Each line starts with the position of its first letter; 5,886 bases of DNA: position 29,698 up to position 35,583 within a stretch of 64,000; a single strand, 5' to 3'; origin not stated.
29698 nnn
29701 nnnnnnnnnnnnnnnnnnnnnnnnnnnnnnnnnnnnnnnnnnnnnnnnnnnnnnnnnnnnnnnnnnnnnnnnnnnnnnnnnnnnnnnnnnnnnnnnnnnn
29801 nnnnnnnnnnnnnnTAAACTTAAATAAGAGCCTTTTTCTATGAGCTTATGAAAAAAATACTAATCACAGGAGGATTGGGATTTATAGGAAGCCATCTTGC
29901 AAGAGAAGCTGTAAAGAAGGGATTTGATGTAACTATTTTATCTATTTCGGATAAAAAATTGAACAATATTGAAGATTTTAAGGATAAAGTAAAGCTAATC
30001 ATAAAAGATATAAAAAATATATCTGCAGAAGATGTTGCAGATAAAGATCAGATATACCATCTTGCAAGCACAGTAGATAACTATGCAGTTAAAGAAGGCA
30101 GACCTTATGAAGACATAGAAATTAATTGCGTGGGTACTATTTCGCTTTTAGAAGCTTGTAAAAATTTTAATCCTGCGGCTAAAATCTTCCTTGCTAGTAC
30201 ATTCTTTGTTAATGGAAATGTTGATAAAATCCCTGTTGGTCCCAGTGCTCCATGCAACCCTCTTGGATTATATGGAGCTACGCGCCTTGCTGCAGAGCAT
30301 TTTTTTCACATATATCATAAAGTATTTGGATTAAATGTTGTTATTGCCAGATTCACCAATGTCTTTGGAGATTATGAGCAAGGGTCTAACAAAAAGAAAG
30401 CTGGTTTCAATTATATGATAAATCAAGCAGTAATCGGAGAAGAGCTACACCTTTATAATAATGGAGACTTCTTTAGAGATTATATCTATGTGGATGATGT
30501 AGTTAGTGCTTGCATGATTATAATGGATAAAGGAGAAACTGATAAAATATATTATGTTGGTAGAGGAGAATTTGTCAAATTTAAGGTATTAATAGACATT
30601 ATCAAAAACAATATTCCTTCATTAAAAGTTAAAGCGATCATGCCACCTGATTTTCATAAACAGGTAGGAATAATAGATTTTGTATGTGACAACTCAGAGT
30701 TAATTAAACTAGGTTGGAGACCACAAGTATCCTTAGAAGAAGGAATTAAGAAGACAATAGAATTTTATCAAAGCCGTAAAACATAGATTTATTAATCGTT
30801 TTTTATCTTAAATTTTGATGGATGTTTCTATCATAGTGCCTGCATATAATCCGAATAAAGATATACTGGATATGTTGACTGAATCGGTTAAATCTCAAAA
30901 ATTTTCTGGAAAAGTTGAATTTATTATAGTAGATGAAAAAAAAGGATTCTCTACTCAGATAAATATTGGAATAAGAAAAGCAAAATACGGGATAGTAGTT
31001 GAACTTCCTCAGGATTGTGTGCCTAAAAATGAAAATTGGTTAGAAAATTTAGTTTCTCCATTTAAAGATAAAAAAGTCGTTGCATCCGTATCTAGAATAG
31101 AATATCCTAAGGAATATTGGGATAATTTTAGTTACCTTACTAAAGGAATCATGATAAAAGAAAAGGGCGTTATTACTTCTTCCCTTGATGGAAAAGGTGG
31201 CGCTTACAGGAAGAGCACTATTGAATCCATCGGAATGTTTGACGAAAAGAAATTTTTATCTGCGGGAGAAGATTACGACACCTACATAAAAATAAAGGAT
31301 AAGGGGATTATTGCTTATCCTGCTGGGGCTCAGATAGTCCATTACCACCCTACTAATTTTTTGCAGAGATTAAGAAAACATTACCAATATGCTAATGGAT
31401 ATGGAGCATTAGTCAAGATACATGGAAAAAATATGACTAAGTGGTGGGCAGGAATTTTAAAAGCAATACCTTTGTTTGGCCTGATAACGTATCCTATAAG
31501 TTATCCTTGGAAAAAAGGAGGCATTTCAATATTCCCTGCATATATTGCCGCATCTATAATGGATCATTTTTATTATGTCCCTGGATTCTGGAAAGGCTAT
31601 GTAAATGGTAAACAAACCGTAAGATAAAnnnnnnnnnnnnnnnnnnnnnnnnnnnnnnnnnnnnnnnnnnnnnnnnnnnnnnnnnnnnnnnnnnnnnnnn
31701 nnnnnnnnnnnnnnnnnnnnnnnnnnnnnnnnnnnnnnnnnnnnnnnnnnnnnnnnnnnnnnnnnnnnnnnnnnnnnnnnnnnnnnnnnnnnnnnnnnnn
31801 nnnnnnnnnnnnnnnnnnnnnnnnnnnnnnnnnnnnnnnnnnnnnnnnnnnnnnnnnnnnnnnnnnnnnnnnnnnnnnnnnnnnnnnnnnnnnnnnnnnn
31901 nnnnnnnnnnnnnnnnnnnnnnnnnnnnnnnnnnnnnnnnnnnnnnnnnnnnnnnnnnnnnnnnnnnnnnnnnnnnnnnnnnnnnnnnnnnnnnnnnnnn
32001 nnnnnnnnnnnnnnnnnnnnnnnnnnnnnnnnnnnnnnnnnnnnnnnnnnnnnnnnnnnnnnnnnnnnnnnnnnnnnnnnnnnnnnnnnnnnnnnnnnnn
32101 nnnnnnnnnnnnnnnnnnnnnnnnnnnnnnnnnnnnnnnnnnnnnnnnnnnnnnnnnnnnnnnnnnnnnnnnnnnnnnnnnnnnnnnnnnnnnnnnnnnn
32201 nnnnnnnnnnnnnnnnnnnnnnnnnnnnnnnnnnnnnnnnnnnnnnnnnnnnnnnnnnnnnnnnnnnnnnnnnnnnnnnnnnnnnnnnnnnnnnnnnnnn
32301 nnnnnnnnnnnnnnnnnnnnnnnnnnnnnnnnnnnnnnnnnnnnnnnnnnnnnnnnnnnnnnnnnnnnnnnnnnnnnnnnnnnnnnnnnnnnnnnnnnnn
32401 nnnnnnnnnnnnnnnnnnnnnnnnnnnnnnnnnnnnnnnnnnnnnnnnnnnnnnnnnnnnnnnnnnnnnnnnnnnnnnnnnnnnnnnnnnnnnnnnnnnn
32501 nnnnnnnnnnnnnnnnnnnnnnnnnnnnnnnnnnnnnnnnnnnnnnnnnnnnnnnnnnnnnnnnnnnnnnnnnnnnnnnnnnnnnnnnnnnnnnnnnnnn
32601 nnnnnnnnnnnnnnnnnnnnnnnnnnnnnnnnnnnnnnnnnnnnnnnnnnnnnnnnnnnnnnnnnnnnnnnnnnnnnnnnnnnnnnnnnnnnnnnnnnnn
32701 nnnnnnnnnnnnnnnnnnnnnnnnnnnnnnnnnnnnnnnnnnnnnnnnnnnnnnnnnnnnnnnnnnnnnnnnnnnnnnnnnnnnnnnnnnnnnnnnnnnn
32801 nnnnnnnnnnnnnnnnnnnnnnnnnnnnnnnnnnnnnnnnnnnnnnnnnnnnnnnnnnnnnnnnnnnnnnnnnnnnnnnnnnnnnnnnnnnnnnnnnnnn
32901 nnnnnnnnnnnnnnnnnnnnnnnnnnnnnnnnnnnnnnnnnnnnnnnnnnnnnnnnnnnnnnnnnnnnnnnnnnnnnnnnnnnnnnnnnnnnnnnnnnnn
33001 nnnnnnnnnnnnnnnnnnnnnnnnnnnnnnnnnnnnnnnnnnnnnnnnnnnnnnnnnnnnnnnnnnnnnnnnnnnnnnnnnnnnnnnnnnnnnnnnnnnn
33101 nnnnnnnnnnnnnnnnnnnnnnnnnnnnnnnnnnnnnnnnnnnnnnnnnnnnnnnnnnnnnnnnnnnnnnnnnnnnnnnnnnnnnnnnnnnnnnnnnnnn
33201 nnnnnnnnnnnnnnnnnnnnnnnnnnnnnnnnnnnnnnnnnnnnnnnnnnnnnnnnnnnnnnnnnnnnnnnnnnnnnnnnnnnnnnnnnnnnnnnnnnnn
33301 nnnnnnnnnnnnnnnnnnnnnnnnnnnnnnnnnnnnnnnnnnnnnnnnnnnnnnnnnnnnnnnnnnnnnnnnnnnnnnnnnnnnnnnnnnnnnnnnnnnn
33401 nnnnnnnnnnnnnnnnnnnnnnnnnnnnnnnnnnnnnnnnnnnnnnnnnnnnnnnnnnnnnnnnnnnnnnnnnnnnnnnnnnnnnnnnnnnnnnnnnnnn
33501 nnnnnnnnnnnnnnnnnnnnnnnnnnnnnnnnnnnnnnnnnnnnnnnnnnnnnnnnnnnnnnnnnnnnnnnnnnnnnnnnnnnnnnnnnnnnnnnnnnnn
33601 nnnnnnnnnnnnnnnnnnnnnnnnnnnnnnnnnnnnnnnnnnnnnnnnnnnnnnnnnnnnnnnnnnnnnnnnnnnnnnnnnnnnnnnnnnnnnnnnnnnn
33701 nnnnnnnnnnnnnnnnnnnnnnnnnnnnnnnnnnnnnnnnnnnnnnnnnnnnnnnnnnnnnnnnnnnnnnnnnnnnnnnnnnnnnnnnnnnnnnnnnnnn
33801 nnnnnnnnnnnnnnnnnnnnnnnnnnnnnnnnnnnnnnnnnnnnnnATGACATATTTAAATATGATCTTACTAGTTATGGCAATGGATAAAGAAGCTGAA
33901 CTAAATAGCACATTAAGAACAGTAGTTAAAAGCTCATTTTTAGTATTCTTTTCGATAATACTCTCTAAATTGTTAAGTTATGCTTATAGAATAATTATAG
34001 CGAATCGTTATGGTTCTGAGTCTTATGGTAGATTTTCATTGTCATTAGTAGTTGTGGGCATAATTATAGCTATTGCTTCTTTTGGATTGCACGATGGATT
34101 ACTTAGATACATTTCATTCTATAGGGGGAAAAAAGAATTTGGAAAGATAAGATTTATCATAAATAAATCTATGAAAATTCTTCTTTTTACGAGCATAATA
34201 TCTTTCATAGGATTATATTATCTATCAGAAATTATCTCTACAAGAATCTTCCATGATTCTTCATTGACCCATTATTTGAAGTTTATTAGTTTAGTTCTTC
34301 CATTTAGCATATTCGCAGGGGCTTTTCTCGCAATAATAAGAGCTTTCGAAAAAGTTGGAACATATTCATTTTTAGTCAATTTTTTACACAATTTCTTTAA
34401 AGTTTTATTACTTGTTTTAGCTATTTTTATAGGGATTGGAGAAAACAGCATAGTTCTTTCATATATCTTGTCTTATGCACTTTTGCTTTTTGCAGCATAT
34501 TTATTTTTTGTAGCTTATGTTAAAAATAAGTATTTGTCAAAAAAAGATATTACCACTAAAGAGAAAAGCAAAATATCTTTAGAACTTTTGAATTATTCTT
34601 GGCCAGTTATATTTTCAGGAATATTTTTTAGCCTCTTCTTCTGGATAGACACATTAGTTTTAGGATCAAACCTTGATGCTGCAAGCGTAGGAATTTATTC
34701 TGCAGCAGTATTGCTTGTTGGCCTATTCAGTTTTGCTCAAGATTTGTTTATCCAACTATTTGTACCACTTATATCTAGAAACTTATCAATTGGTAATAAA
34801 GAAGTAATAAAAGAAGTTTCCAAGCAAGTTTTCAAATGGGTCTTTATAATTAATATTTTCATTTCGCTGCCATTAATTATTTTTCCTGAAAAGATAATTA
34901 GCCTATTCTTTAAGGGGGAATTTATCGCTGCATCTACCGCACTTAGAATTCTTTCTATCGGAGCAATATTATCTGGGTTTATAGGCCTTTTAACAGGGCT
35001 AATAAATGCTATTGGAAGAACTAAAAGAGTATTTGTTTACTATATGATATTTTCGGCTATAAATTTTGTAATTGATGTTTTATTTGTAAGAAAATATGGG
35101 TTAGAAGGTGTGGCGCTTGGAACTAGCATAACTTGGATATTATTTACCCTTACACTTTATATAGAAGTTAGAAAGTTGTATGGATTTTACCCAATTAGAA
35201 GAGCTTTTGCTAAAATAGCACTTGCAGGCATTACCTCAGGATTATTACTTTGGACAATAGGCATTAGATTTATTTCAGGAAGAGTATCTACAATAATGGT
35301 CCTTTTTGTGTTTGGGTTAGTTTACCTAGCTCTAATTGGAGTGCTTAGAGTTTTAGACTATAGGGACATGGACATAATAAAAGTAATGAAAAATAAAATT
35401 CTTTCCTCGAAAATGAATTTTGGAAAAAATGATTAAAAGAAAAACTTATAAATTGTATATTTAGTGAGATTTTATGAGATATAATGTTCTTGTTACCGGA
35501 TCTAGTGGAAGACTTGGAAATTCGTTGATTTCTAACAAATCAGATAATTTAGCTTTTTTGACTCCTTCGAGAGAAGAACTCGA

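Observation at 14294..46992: ~33 kb surface-glycan island headed by AglB with about 25 sugar-modifying genes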

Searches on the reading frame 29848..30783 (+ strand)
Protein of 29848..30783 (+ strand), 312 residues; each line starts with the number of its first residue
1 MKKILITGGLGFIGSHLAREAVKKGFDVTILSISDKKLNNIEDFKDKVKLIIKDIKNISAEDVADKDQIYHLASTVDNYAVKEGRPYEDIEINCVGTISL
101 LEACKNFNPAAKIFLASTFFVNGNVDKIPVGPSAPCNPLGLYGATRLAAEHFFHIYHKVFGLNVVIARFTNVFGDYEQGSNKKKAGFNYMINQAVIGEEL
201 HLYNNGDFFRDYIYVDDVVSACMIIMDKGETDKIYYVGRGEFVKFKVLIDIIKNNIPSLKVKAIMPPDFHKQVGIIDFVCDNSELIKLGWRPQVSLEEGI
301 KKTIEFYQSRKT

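Call 5: search_protein_families(library=pfam, proteins=[window:29848-30783:+], max_evalue=0.001)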
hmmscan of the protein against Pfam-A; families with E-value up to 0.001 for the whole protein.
window:29848-30783:+ (312 aa): 7 families
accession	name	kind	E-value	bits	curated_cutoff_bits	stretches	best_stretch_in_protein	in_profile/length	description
PF01370.27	Epimerase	-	5.7e-42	144.2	20.9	1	4-238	1-240/240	NAD dependent epimerase/dehydratase family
PF16363.11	GDP_Man_Dehyd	-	1.1e-36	127.4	27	1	5-303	1-332/332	GDP-mannose 4,6 dehydratase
PF04321.23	RmlD_sub_bind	-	4.1e-13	49.5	27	1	3-228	2-199/287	RmlD substrate binding domain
PF02719.21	Polysacc_synt_2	-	7.3e-10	38.9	20.2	1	4-174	1-173/293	Polysaccharide biosynthesis protein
PF07993.18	NAD_binding_4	-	3.7e-09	36.6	20.1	1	65-221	88-257/258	Male sterility protein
PF01073.25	3Beta_HSD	-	8e-09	35.4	22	1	5-221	1-224/280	3-beta hydroxysteroid dehydrogenase/isomerase family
PF00106.31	adh_short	-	0.00028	20.8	26.6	1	2-76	1-71/195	short chain dehydrogenase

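Call 7: search_protein_families(library=ncbifam, proteins=[window:29848-30783:+], max_evalue=0.01)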
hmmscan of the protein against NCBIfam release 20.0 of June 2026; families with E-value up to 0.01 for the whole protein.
window:29848-30783:+ (312 aa): 51 families (the best 25 are shown)
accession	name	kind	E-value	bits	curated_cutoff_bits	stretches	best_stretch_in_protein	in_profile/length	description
TIGR01181.1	dTDP_gluc_dehyt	equivalog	8.2e-40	136.8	365.1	1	3-310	1-314/321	dTDP-glucose 4,6-dehydratase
TIGR01179.1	galE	equivalog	5.3e-28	97.8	262.3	1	3-310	1-328/332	UDP-glucose 4-epimerase GalE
TIGR04180.1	EDH_00030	hypoth_equivalog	2.2e-25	89.3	475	1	4-256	1-256/297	NAD-dependent 4,6-dehydratase LegB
TIGR02197.1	heptose_epim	equivalog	7e-24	84.6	274.6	1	4-308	1-314/316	ADP-glyceromanno-heptose 6-epimerase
NF007582.0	PRK10217.1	equivalog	8.4e-23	81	698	1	1-309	1-333/355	dTDP-glucose 4,6-dehydratase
NF007490.0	PRK10084.1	subfamily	2.4e-21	76.1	649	2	135-309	160-336/361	dTDP-glucose 4,6-dehydratase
NF047922.1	GDPFucSynFcl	equivalog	5.3e-15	55.7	500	1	2-309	3-303/308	GDP-L-fucose synthase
TIGR03466.1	HpnA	hypoth_equivalog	1.2e-13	50.6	367.65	1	3-254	2-244/327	hopanoid-associated sugar epimerase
NF043036.1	ErythonDh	equivalog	4.1e-13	49.2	325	1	3-156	2-163/321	D-erythronate dehydrogenase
NF007956.0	PRK10675.1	subfamily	2.6e-12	46.5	394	1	3-240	2-264/338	UDP-glucose 4-epimerase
NF052578.1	StrlDmthSdmBMthl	equivalog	2.7e-12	47.1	600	1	4-277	3-266/328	sterol demethylase protein SdmB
NF042422.1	oxyalk_red_OleD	equivalog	8.3e-11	41.8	580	1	3-266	2-260/329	2-alkyl-3-oxoalkanoate reductase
NF008872.0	PRK11908.1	equivalog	9.6e-11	41.3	294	1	1-239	1-253/349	bifunctional UDP-4-keto-pentose/UDP-xylose synthase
NF008360.0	PRK11150.1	equivalog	1.5e-10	40.8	452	1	4-271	2-269/310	ADP-glyceromanno-heptose 6-epimerase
NF011728.1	PRK15181.1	equivalog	2.3e-10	40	760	1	2-309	16-339/348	Vi polysaccharide biosynthesis UDP-N-acetylglucosaminuronic acid C-4 epimerase TviC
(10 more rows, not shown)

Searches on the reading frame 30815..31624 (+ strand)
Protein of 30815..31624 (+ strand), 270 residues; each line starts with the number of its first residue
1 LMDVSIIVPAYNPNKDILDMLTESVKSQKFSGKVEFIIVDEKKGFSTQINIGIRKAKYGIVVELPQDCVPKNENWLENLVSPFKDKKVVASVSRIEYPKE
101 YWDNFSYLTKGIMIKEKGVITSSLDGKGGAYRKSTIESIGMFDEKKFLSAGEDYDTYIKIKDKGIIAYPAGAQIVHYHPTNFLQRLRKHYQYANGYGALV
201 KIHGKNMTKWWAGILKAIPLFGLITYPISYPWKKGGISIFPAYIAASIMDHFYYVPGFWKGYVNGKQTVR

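Call 5: search_protein_families(library=pfam, proteins=[window:30815-31624:+], max_evalue=0.001)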
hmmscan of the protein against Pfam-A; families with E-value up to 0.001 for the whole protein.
window:30815-31624:+ (270 aa): 3 families
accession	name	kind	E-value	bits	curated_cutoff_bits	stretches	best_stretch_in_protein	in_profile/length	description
PF00535.33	Glycos_transf_2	-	9e-11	42.4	23.3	1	31-107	52-128/168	Glycosyl transferase family 2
PF13641.12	Glyco_tranf_2_3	-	2.1e-08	34.9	27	1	3-189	30-224/230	Glycosyltransferase like family 2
PF13632.12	Glyco_trans_2_3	-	4.6e-06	27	27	1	124-231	73-180/198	Glycosyl transferase family group 2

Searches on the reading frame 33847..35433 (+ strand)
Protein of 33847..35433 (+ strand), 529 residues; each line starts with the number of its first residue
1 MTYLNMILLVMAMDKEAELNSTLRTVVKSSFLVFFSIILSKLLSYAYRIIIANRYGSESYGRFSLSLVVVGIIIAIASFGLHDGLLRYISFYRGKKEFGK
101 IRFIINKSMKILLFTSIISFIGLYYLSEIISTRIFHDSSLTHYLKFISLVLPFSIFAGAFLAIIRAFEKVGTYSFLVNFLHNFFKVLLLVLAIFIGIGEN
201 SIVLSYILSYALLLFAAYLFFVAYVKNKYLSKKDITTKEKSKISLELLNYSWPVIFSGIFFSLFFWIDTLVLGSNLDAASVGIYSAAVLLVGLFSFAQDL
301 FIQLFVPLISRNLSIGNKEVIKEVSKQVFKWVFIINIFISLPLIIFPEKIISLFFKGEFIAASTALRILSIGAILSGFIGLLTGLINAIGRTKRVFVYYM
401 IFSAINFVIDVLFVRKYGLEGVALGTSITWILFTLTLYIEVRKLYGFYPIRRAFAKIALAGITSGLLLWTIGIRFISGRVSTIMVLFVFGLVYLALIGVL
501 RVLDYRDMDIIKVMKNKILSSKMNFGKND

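Call 5: search_protein_families(library=pfam, proteins=[window:33847-35433:+], max_evalue=0.001)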
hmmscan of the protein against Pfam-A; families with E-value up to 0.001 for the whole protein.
window:33847-35433:+ (529 aa): 4 families
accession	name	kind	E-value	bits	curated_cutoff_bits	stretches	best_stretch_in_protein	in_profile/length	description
PF01943.22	Polysacc_synt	-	2.9e-19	70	28.2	1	27-311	2-272/274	Polysaccharide biosynthesis protein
PF01554.23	MatE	-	6.1e-12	46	24.9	1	253-411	1-160/161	MatE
PF03023.19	MurJ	-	1.7e-05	24.1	27.4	1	190-468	142-430/451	Lipid II flippase MurJ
PF13440.11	Polysacc_synt_3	-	0.00015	21.6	23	1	112-291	54-221/293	Polysaccharide biosynthesis protein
